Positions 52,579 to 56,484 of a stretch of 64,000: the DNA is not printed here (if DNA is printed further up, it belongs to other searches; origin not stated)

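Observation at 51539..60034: Translationally coupled operon: MinD/ParA ATPase + small membrane anchor + three very large coiled-coil proteins (candidate undescribed archaeal scaffold/cytoskeletal system)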

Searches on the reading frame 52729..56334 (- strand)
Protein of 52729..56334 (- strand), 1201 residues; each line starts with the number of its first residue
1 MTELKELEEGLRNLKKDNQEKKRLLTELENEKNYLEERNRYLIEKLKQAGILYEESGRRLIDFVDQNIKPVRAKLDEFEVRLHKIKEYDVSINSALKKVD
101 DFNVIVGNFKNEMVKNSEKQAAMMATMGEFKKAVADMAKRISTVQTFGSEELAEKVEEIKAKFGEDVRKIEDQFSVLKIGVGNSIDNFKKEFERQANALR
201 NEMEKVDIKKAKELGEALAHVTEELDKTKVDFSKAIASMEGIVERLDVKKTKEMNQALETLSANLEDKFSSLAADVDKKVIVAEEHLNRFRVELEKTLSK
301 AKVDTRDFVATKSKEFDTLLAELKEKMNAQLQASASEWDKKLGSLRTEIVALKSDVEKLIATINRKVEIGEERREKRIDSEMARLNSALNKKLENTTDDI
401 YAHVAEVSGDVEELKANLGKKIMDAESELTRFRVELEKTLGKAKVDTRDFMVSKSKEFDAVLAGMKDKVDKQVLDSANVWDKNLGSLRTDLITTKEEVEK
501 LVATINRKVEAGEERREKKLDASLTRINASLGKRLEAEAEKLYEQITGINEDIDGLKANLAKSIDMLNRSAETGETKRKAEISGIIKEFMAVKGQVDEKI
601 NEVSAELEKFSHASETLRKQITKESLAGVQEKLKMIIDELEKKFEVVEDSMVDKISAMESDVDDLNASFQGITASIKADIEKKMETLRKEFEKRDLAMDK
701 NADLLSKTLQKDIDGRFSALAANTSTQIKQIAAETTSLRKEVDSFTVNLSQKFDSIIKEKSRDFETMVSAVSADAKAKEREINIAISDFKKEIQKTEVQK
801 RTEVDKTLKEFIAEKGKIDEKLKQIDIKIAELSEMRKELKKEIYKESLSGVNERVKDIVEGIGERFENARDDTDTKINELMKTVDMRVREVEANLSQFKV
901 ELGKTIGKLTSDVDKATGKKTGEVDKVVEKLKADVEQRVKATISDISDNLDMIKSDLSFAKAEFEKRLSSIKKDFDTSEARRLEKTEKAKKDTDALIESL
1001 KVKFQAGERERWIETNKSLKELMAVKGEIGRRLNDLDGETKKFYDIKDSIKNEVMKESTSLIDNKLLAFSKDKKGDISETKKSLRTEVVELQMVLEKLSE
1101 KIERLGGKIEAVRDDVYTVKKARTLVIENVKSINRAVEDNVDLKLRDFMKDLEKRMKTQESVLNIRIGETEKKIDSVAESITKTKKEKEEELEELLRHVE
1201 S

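Call 3: search_protein_families(library=pfam, proteins=[window:52729-56334:-], max_evalue=0.1)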
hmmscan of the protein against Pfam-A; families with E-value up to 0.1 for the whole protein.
window:52729-56334:- (1201 aa): 8 families
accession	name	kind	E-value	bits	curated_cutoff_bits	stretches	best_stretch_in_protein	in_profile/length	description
PF04513.17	Baculo_PEP_C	-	1.1e-15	58.3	38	2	574-677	10-109/140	Baculovirus polyhedron envelope protein, PEP, C terminus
PF01442.23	Apolipoprotein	-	7.8e-15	55.5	90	3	595-695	70-167/190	Apolipoprotein A1/A4/E domain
PF14643.11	DUF4455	-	1.5e-05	24.3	30.4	2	784-981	185-387/469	Domain of unknown function (DUF4455)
PF07889.17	DUF1664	-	4e-05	24.1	34.6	0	68-145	43-121/124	Protein of unknown function (DUF1664)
PF04108.17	ATG17_like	-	0.0002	21.4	43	0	721-993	19-288/355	Autophagy protein ATG17-like domain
PF06825.17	HSBP1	-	0.00093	19.4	28.6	1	637-672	11-46/51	Heat shock factor binding protein 1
PF00038.26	Filament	-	0.0011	19.1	40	1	34-298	22-283/313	Intermediate filament protein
PF19091.5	DUF5779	-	0.069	13.6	29.5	1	403-447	49-93/96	Family of unknown function (DUF5779)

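Call 4: search_protein_families(library=ncbifam, proteins=[window:52729-56334:-], max_evalue=0.1)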
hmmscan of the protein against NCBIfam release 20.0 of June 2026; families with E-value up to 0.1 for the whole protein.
window:52729-56334:- (1201 aa): 8 families
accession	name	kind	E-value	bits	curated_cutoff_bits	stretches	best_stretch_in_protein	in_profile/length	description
NF045487.1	ASRP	equivalog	1.3e-06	27.4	300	3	595-961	122-495/593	archaea-specific SMC-related protein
TIGR02169.1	SMC_prok_A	equivalog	2.6e-06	25.4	729.4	1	682-997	199-517/1165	chromosome segregation protein SMC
NF033914.0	antiphage_ZorA_1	subfamily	8.9e-06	24.3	190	3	384-621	242-477/619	anti-phage ZorAB system protein ZorA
NF003034.1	PRK03918.1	equivalog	3.9e-05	21.8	700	1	539-1147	147-732/878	DNA double-strand break repair ATPase Rad50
TIGR04523.1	Mplasa_alph_rch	subfamily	0.00075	17.5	270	0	3-622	125-735/745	helix-rich protein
TIGR03621.1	F420_MSMEG_2516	subfamily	0.0035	16.5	213.15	1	45-201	100-244/295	TIGR03621 family F420-dependent LLM class oxidoreductase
NF033916.0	antiphage_ZorA_3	subfamily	0.005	15.8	250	0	852-1179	254-451/509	anti-phage ZorAB system protein ZorA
NF045780.1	TrlF_fam_ATP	equivalog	0.0071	15.1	350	0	191-483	481-764/944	TrlF family AAA-like ATPase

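Call 59: search_protein_families(library=padloc, proteins=[window:52729-56334:-], max_evalue=0.001)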
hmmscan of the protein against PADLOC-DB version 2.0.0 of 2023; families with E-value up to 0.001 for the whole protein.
window:52729-56334:- (1201 aa): 8 families
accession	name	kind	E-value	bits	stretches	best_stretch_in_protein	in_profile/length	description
PDLC00648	ZorA3|ZorA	-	5.3e-14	49.9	4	762-1035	226-494/692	MotA/ExbB/TolQ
PDLC00650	ZorA3|ZorA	-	1.8e-12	44.7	2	462-970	318-809/1063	MotA/ExbB/TolQ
PDLC00601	ZorA1|ZorA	-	4.5e-12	43.4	2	378-691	338-654/699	MotA/ExbB/TolQ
PDLC03865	LmuB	-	1e-09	35.2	1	649-911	540-787/1007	-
PDLC00647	ZorA3|ZorA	-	2.3e-09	34.3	3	351-661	292-568/780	MotA/ExbB/TolQ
PDLC03859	LmuB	-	8.7e-05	19.9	0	516-691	347-486/611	-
PDLC00640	ZorA2|ZorA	-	9.9e-05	19.2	0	93-244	438-585/590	MotA/ExbB/TolQ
PDLC00638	ZorA2|ZorA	-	0.00021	18.2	0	97-278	373-534/545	MotA/ExbB/TolQ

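Call 60: search_protein_families(library=phrogs, proteins=[window:52729-56334:-], max_evalue=0.001)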
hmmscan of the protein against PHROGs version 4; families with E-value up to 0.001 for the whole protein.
window:52729-56334:- (1201 aa): 1 family
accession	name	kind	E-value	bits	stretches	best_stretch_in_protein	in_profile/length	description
phrog_3590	-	unknown function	0.00086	19.8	0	484-744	155-407/481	-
